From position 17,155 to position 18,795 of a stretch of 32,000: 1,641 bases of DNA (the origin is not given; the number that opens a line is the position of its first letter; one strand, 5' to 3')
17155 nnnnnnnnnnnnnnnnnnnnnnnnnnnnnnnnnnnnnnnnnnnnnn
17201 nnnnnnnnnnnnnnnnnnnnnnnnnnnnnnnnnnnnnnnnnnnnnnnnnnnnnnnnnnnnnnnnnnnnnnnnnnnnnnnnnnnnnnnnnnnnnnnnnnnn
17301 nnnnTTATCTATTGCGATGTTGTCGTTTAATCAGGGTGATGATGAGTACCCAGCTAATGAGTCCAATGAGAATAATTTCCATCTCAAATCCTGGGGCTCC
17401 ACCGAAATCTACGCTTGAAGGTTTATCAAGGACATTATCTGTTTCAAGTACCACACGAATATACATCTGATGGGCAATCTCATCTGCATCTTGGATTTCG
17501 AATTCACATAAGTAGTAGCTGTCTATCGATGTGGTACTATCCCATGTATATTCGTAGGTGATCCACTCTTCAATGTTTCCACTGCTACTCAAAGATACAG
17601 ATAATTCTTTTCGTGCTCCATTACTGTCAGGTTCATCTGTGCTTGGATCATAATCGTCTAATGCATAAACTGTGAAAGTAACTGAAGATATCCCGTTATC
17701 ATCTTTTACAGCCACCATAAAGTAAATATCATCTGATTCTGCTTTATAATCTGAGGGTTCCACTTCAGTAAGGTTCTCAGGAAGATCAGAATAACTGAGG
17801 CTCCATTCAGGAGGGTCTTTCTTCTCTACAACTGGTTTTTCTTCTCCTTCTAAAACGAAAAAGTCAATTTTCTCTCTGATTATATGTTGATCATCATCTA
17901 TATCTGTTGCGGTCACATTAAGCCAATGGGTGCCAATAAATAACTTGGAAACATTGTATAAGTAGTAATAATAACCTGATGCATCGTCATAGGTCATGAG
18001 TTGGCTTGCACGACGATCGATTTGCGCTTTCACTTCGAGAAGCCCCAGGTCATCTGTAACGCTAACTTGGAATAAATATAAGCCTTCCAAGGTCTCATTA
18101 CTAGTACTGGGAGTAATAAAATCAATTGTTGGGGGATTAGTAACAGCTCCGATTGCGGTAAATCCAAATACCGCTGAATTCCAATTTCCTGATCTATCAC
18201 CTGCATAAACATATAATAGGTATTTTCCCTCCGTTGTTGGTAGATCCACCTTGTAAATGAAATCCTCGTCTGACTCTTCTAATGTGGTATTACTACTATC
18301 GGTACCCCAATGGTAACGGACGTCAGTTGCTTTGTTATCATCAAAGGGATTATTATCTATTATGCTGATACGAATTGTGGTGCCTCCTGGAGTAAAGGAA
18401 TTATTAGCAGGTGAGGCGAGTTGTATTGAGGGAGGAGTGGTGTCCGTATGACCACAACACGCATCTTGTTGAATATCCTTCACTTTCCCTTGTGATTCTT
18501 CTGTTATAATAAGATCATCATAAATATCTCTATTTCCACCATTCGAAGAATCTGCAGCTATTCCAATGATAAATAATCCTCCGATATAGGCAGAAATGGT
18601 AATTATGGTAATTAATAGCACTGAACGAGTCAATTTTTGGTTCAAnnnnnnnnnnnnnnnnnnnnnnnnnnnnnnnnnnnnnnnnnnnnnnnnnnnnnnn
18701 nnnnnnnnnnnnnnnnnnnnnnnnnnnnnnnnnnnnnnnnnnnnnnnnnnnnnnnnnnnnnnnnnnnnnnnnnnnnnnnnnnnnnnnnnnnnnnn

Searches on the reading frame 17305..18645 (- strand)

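Call 14: search_protein_families(library=pfam, proteins=[window:17305-18645:-], max_evalue=0.01)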
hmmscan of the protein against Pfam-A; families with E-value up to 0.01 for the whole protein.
window:17305-18645:- (446 aa): 2 families
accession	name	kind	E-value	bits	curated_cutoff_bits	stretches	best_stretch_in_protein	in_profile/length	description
PF17957.7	Big_7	-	1.8e-06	28.9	24.1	0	172-243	1-69/70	Bacterial Ig domain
PF07495.19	Y_Y_Y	-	0.0015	18.8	26.6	0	136-158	34-56/65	Y_Y_Y domain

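Call 53: search_protein_families(library=ncbifam, proteins=[window:17305-18645:-], max_evalue=1)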
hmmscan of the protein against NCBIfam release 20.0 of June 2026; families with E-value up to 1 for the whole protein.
window:17305-18645:- (446 aa): 2 families
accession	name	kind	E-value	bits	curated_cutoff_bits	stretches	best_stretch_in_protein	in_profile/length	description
NF045529.2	Heimdall-CTERM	domain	0.052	14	24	1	416-443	1-26/26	Heimdall-CTERM domain-containing surface protein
NF033507.3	Loki-CTERM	subfamily_domain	0.57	10.6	19.9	1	418-441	2-24/27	Loki-CTERM sorting domain-containing protein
